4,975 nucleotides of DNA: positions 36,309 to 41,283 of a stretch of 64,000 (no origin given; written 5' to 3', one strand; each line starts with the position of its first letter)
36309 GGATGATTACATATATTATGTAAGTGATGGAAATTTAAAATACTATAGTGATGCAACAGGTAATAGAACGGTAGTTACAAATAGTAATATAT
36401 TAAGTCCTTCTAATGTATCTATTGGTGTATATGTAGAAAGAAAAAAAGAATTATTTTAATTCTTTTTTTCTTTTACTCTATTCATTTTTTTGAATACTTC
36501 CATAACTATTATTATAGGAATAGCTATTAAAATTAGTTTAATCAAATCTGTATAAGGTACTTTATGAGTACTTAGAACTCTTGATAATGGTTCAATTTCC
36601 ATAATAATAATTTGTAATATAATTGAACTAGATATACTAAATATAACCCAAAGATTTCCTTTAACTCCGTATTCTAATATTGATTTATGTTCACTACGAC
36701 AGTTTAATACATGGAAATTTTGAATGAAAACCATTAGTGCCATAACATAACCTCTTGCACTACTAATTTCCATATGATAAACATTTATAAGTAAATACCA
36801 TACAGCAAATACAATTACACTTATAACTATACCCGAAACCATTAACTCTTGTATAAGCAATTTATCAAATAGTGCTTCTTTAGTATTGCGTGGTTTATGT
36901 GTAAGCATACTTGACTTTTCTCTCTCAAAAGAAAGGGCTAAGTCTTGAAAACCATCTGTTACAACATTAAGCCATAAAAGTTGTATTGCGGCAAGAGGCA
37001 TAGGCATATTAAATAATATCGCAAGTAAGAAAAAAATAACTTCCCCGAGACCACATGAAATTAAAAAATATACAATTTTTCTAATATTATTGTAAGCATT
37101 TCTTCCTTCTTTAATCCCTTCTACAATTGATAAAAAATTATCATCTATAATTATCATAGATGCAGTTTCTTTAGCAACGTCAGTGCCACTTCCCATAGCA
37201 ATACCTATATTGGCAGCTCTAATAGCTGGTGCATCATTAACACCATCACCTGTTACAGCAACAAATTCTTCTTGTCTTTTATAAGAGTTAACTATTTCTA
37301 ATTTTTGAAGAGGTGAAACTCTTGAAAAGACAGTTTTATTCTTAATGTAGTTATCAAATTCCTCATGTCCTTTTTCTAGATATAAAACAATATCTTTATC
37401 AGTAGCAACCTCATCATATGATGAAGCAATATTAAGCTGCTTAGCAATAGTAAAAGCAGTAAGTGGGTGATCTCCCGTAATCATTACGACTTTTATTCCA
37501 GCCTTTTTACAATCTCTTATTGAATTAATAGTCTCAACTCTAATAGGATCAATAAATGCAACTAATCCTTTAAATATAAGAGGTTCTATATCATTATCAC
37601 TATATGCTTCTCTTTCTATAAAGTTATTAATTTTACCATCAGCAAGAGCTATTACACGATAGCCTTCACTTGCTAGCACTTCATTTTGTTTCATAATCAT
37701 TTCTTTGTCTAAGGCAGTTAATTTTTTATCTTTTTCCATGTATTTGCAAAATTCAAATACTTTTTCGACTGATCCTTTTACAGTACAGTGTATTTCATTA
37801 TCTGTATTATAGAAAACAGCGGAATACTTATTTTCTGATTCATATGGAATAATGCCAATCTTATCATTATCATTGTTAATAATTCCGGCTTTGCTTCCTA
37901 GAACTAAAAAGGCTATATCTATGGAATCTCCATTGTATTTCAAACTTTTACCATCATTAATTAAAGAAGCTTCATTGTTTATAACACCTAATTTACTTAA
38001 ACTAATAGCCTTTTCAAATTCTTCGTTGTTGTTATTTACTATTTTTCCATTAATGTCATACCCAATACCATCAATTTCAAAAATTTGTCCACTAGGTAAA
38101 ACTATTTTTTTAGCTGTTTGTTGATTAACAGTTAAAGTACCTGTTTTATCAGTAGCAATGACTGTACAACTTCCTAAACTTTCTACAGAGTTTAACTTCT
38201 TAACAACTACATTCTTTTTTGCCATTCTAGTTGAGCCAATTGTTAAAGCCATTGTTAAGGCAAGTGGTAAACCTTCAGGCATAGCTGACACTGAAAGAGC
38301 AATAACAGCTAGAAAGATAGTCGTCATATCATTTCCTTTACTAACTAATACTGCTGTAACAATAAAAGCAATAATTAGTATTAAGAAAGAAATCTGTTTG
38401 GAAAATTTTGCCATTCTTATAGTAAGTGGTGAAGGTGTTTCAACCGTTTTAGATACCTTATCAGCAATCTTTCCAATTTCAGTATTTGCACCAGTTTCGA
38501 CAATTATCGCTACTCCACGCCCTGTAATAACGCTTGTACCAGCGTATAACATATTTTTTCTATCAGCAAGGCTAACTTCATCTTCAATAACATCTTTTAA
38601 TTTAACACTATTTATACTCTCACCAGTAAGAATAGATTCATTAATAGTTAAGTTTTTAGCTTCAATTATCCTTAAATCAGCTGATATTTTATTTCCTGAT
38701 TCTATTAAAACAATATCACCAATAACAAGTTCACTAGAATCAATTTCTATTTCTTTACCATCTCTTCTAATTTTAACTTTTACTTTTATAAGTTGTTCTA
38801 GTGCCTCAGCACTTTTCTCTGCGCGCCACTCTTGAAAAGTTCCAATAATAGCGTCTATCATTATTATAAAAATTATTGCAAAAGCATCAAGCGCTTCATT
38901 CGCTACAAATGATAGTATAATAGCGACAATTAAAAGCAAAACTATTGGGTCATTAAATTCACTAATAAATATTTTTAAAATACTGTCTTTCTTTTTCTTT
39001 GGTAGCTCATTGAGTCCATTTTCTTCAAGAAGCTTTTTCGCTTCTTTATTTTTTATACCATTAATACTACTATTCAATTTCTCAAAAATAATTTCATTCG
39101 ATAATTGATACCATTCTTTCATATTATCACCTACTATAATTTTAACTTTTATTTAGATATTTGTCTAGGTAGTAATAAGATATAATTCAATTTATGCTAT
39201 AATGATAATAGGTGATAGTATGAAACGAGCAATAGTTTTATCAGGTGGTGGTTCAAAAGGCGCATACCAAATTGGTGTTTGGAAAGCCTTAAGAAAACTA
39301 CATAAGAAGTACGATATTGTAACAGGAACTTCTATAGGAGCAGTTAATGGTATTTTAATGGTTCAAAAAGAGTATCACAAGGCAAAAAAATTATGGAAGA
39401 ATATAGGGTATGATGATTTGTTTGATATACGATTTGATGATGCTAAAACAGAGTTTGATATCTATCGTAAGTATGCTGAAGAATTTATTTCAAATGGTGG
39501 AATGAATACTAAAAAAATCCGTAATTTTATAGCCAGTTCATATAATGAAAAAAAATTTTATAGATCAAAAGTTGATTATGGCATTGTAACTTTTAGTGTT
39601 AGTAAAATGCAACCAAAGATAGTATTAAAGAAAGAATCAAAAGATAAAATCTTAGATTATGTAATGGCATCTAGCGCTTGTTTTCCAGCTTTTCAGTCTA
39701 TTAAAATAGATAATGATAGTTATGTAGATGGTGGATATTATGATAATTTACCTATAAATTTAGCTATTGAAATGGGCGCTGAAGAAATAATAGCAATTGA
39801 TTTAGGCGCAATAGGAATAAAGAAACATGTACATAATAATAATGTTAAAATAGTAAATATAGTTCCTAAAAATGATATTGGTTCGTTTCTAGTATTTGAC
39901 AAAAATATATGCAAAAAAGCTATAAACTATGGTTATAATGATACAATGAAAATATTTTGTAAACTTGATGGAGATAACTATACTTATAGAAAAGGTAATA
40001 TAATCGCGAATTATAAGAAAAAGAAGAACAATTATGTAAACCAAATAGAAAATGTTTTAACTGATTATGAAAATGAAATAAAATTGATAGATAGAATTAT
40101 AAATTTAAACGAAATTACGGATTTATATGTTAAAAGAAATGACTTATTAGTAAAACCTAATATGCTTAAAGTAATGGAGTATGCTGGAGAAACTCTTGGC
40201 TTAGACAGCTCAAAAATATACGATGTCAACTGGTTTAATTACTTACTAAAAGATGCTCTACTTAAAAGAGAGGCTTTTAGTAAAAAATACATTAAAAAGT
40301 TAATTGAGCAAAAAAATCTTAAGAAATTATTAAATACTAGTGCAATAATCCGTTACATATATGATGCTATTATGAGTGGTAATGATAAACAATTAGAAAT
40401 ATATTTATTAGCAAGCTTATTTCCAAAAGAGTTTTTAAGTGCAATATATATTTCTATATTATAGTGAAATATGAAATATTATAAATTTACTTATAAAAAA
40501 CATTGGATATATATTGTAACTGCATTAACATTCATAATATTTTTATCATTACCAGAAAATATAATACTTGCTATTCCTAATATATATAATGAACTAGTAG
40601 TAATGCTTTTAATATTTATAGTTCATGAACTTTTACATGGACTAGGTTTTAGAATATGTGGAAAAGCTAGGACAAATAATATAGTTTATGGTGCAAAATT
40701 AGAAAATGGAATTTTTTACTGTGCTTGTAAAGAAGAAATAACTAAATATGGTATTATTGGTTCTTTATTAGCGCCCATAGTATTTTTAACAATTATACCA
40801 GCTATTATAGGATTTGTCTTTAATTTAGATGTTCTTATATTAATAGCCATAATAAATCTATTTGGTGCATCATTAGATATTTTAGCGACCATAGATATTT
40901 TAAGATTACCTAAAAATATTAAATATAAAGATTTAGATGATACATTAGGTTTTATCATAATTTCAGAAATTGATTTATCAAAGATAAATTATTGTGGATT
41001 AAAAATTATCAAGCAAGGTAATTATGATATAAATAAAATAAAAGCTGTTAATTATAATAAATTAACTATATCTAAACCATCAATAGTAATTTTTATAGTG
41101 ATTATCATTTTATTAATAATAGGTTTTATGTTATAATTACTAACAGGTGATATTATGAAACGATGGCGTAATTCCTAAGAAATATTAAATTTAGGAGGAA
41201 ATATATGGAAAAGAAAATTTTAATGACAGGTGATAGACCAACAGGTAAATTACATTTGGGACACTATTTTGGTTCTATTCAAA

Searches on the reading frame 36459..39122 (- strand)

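Call 16: search_protein_families(library=pfam, proteins=[window:36459-39122:-], max_evalue=0.001)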
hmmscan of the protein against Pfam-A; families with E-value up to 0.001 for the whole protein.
window:36459-39122:- (888 aa): 6 families
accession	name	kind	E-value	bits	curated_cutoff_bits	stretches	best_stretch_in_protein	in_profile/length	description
PF00122.25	E1-E2_ATPase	-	1.1e-49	168.8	28.1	1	111-303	2-181/181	E1-E2 ATPase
PF00689.26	Cation_ATPase_C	-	3.1e-42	144.8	27.3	1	707-879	1-174/175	Cation transporting ATPase, C-terminus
PF00690.31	Cation_ATPase_N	-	5.5e-18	64.8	20.4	1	4-71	1-69/69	Cation transporter/ATPase, N-terminus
PF00702.32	Hydrolase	-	3.9e-13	50.7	26.4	1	518-638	88-191/191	haloacid dehalogenase-like hydrolase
PF13246.12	Cation_ATPase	-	4e-10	40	21.7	1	382-462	3-91/91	Cation transport ATPase (P-type)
PF08282.18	Hydrolase_3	-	2.8e-06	27.7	20.9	1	610-662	195-247/255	haloacid dehalogenase-like hydrolase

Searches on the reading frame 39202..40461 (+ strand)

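Call 16: search_protein_families(library=pfam, proteins=[window:39202-40461:+], max_evalue=0.001)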
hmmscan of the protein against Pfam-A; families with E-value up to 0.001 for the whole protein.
window:39202-40461:+ (420 aa): 1 family
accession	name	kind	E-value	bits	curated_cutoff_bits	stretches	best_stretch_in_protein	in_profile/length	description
PF01734.28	Patatin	-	2.6e-29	103.2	27.7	1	11-189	1-191/191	Patatin-like phospholipase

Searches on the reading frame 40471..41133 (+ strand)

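Call 16: search_protein_families(library=pfam, proteins=[window:40471-41133:+], max_evalue=0.001)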
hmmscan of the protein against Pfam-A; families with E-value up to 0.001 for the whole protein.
window:40471-41133:+ (221 aa): 1 family
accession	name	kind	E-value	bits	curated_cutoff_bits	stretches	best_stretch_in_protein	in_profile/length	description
PF11667.14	DUF3267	-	1.4e-21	77.3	27.1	1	45-150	1-107/108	Putative zincin peptidase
